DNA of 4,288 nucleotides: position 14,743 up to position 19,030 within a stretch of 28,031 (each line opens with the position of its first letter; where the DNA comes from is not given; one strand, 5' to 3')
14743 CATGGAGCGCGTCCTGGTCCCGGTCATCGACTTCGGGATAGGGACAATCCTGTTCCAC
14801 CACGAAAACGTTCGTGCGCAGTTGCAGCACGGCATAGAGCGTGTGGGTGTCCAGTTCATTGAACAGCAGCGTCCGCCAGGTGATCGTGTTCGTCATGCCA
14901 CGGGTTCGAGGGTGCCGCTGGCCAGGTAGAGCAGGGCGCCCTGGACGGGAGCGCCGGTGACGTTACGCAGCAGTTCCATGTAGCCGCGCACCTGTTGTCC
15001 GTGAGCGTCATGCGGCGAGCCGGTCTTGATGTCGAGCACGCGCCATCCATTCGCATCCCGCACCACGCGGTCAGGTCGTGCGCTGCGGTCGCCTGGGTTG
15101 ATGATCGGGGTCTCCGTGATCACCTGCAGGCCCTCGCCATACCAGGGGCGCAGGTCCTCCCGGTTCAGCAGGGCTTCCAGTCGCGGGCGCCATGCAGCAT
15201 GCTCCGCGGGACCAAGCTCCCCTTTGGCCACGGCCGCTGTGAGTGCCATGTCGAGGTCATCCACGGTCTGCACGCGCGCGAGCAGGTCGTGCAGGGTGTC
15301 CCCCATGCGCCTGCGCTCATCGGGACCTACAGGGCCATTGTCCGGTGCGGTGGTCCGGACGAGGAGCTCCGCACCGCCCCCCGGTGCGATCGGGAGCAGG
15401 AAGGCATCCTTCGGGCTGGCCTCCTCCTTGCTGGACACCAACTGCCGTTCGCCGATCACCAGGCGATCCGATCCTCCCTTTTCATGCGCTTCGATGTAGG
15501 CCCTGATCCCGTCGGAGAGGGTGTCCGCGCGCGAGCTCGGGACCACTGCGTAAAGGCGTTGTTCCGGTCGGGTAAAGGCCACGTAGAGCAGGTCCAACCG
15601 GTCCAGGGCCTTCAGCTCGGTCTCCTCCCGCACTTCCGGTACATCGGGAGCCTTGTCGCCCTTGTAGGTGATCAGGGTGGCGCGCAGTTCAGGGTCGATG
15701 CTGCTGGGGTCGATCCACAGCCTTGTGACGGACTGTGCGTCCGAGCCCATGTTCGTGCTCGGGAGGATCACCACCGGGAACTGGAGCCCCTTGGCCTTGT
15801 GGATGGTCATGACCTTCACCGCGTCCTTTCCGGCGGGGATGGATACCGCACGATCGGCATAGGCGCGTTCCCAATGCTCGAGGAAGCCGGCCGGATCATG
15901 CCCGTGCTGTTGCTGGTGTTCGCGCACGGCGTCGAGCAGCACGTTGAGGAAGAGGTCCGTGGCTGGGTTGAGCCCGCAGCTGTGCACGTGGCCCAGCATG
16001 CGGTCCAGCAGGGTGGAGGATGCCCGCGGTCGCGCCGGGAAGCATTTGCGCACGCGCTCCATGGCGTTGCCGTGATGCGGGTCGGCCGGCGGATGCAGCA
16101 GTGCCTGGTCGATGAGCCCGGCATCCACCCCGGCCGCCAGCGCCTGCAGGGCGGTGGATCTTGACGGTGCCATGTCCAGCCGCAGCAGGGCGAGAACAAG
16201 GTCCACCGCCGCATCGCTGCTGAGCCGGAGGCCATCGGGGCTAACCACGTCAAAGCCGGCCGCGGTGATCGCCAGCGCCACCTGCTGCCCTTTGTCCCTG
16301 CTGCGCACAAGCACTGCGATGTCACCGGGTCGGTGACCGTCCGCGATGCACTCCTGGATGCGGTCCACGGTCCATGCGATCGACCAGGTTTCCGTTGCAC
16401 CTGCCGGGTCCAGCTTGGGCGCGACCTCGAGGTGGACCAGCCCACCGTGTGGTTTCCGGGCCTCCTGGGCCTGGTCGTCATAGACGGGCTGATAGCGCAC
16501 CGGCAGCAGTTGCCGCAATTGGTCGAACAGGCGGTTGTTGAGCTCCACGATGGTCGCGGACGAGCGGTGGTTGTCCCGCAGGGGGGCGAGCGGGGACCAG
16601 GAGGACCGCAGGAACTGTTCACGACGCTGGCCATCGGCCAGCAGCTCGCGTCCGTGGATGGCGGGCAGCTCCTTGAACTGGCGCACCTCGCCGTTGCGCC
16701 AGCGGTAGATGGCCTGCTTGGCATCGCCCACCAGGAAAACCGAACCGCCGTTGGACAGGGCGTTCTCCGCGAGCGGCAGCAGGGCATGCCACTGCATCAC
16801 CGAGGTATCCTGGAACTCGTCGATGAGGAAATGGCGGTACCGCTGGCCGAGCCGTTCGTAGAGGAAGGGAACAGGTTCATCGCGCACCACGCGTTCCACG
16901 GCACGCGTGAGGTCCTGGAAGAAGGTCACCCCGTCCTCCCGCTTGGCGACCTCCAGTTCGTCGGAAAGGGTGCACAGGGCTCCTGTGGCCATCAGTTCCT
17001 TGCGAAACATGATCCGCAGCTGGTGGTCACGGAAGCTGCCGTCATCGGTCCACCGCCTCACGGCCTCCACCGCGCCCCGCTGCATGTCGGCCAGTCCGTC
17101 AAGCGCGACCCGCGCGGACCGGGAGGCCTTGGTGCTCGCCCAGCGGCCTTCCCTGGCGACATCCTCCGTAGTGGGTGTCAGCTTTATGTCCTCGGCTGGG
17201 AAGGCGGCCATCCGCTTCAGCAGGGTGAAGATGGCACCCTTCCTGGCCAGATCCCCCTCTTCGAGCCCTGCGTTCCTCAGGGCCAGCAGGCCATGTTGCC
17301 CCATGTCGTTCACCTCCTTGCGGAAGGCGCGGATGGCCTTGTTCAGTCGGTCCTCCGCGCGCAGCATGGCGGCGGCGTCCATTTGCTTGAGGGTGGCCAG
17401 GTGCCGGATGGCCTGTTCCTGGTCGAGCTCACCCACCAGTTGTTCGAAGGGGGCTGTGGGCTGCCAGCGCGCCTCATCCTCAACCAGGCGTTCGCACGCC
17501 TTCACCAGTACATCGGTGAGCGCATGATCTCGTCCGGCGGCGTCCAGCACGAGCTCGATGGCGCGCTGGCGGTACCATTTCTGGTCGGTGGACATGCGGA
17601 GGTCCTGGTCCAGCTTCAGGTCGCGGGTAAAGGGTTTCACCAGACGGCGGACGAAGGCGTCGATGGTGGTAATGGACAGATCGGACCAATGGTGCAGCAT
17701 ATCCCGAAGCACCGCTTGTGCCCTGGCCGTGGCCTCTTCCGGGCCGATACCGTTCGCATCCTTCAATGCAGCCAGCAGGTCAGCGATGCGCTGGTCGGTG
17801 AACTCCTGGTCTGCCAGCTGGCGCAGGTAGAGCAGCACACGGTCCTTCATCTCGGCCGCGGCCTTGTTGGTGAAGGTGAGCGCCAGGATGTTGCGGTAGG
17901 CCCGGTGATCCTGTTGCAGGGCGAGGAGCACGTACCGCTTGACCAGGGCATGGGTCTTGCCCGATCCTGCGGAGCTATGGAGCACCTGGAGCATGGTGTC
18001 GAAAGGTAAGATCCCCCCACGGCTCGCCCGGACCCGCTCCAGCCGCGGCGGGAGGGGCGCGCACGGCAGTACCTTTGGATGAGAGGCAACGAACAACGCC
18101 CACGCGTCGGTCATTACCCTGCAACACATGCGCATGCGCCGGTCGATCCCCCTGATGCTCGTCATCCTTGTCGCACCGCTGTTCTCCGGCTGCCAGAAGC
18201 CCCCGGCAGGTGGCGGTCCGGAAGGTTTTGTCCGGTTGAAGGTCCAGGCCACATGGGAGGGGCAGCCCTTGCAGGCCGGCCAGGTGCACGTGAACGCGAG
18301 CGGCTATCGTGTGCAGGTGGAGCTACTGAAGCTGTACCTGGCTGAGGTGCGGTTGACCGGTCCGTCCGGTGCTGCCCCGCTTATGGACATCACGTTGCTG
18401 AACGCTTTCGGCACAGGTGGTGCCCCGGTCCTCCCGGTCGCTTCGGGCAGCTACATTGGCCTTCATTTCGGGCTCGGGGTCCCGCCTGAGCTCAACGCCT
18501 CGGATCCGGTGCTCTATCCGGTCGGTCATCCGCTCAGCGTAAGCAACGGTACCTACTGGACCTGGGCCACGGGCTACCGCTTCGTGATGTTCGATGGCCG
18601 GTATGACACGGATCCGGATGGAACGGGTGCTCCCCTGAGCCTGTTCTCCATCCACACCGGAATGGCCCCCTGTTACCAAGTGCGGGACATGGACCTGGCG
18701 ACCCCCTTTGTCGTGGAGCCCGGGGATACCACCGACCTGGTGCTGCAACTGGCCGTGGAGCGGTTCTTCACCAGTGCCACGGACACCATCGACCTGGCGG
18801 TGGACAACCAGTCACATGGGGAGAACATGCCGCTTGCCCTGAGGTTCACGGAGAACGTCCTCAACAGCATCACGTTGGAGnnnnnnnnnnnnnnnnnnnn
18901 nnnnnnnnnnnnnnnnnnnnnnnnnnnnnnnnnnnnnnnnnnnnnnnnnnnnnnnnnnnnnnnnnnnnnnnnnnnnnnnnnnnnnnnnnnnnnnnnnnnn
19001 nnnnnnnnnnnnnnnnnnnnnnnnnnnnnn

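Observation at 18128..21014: Candidate undescribed system: MbnP-family WxW lipoprotein plus two divergent MauG/MbnH-like di-heme lipoproteins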

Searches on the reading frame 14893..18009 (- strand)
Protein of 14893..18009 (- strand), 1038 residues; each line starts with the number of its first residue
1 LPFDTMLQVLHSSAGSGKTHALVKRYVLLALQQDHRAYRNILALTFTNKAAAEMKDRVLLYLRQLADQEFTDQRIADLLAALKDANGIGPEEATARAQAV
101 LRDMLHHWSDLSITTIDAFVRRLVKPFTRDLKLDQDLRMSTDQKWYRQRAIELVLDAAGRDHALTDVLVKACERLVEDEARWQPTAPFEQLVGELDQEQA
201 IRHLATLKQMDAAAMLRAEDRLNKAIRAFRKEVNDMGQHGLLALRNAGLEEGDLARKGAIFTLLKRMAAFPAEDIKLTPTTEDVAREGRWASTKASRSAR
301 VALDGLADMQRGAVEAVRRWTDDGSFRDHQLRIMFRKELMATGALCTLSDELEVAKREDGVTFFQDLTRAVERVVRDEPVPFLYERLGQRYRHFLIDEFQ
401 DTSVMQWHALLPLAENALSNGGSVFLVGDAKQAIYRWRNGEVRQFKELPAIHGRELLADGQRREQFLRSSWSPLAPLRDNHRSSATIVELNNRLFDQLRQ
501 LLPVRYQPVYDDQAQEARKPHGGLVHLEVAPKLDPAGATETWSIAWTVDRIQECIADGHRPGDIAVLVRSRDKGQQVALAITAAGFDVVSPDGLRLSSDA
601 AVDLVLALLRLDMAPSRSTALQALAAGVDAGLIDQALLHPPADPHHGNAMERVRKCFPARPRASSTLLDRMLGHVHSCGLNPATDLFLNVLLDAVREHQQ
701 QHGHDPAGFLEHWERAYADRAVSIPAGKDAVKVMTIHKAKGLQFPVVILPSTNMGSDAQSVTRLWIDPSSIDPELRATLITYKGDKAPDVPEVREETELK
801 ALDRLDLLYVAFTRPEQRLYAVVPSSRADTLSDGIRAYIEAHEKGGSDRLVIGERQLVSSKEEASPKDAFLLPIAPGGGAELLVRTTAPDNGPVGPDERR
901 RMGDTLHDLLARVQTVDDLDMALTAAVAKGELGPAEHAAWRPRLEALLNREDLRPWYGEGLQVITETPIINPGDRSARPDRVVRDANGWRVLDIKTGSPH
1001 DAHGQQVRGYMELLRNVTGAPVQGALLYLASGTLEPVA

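Call 72: search_protein_families(library=pfam, proteins=[window:14893-18009:-], max_evalue=0.00001)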
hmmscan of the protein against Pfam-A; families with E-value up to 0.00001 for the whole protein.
window:14893-18009:- (1038 aa): 5 families
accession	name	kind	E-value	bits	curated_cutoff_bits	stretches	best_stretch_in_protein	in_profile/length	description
PF00580.27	UvrD-helicase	-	4.4e-37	128.7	23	1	10-447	18-265/271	UvrD/REP helicase N-terminal domain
PF13361.12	UvrD_C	-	1.6e-16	61.1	25.6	1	726-821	284-345/350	UvrD-like helicase C-terminal domain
PF13245.12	AAA_19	-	1.6e-12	48.2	25.1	0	8-59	14-62/134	AAA domain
PF13538.12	UvrD_C_2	-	7.9e-08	32.5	27.4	0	733-754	4-25/52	UvrD-like helicase C-terminal domain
PF12705.13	PDDEXK_1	-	1.3e-06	29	22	1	899-1029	34-187/247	PD-(D/E)XK nuclease superfamily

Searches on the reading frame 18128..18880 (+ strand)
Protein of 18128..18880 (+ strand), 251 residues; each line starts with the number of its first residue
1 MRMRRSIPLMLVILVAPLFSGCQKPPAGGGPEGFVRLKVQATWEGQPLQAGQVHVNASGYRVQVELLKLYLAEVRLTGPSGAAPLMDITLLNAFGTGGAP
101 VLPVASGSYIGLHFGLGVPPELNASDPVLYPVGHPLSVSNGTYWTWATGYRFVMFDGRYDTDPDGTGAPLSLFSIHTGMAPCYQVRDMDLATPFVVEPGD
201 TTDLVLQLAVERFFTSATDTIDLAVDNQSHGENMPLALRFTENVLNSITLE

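Call 3: search_protein_families(library=pfam, proteins=[window:18128-18880:+], max_evalue=0.1)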
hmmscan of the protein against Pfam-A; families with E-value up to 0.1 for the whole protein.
window:18128-18880:+ (251 aa): 1 family
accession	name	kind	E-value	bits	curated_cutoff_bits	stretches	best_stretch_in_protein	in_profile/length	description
PF20243.3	MbnP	-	2.3e-26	93.3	27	1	34-225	3-183/189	MbnP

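Call 4: search_protein_families(library=ncbifam, proteins=[window:18128-18880:+], max_evalue=0.1)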
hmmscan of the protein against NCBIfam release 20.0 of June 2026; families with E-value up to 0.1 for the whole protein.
window:18128-18880:+ (251 aa): 1 family
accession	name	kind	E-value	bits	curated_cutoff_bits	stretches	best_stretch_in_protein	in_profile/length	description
TIGR04052.2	MbnP_like_WxW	equivalog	2.9e-13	49.8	140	1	104-187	95-170/257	MbnP family copper-binding protein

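Call 16: search_solved_structures(query=window:18128-18880:+, max_evalue=1, show_alignments=2)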
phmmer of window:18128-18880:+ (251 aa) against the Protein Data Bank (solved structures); distinct sequences matched with E-value up to 1: 1.
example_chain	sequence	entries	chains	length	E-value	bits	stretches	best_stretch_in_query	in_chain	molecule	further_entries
7l6g_A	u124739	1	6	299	0.048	16.1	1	104-182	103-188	Metallo-mystery pair system four-Cys motif protein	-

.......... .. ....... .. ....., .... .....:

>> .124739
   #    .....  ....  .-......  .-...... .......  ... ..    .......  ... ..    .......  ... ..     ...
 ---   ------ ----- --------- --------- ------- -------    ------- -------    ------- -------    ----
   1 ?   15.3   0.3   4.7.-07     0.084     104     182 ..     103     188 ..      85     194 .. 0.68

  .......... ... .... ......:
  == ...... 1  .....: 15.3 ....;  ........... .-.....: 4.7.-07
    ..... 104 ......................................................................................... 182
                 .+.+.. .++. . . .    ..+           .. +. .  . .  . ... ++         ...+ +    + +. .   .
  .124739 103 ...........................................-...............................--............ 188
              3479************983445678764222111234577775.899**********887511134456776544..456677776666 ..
